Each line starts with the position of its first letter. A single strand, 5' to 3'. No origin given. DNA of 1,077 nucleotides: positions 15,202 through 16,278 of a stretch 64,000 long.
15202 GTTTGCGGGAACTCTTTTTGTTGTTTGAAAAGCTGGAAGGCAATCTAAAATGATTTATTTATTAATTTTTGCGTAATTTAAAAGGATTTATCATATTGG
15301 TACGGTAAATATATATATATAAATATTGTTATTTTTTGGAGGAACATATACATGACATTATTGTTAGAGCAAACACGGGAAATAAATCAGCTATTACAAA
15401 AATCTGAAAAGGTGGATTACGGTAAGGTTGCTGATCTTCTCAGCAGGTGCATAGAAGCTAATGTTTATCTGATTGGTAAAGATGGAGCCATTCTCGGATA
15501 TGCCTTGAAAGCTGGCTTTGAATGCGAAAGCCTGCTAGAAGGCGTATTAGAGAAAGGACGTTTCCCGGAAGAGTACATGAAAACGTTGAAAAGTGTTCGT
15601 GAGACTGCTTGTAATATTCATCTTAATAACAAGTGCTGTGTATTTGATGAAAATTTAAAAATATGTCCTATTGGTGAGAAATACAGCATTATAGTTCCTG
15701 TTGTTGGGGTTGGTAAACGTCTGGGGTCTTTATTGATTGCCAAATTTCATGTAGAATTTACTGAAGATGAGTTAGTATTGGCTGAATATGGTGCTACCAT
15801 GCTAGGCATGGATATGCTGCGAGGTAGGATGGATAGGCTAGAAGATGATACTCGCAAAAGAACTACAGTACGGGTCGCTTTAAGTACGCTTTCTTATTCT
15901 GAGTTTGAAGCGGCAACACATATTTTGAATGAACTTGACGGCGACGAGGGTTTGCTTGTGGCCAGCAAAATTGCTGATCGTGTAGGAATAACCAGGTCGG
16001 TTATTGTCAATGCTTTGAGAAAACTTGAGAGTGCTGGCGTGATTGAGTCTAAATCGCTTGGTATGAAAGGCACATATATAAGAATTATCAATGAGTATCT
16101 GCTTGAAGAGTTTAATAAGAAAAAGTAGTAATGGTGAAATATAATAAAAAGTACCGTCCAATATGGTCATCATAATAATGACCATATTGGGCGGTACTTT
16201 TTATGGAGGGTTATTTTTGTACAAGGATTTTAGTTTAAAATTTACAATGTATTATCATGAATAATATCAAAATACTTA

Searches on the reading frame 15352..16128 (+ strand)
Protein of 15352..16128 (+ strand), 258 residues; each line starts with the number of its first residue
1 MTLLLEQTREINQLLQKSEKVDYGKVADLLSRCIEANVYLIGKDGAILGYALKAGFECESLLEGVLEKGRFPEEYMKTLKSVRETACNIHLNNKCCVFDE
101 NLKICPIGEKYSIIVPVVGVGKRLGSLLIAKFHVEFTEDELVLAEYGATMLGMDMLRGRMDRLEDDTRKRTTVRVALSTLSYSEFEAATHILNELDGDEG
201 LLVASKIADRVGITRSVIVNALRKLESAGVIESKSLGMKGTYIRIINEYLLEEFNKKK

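Call 31: search_protein_families(library=pfam, proteins=[window:15352-16128:+], max_evalue=0.001)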
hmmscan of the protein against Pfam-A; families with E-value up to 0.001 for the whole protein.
window:15352-16128:+ (258 aa): 9 families
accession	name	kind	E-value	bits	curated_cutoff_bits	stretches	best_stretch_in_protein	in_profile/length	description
PF06018.20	CodY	-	1.4e-49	168.4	29.5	1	4-179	2-177/177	CodY GAF-like domain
PF08222.17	HTH_CodY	-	4.2e-30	103.6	27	1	199-255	2-58/61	CodY helix-turn-helix domain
PF02082.26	Rrf2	-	1.9e-05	25.3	30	1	183-240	3-61/132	Iron-dependent Transcriptional regulator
PF13412.12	HTH_24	-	3.1e-05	23.9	21.9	1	190-232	7-48/48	Winged helix-turn-helix DNA-binding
PF08279.18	HTH_11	-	3.4e-05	24.1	25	1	190-234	4-49/55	HTH domain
PF13545.12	HTH_Crp_2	-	3.5e-05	24.1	27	1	206-253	27-69/70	Crp-like helix-turn-helix domain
PF00392.27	GntR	-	4e-05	23.6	27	0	205-242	28-63/64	Bacterial regulatory proteins, gntR family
PF12802.13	MarR_2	-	0.00025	21.6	27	1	189-233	8-52/61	MarR family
PF01047.28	MarR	-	0.00079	19.7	24.6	0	190-234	7-50/59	MarR family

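Call 36: find_related_loci(query=window:15352-16128:+, collection=genome_contigs, flank=10000)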
Query window:15352-16128:+ (258 aa) in genome_contigs; peptide patterns used: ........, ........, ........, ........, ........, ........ (x = any residue, [..] = any of these).
102 stretches matched a pattern; 6 encode a relative of the query (tblastn E <= 1e-3); 6 distinct loci.
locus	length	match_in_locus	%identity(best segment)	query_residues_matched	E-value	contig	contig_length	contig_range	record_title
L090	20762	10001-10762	78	1-255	3e-132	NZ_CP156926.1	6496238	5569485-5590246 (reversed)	Sporomusa aerivorans strain DSM 13326 chromosome, complete genome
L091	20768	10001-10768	78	1-257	1e-131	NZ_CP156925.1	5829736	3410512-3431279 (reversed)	Sporomusa rhizae strain DSM 16652 chromosome, complete genome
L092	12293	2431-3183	78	4-254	2e-129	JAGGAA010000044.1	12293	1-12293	MAG: Bacillota bacterium isolate CTSoil_078 scaffold_2856, whole genome shotgun sequence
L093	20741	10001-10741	62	1-248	3e-99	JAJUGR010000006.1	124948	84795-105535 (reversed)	MAG: Sporomusaceae bacterium isolate bin42 k141_617176_length_124948_cov_31.0128, whole genome shotgun sequence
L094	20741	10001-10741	59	1-248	7e-97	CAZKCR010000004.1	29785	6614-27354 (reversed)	MAG TPA_asm: uncultured Anaeroarcus sp. isolate SRP216815_co1_44 genome assembly, contig: NODE_1687_length_29785_cov_39.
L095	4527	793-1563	58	1-258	7e-96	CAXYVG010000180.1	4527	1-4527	MAG: uncultured bacterium isolate ERR13598973_concoct_86 genome assembly, contig: ERZ24875783.5902, whole genome shotgun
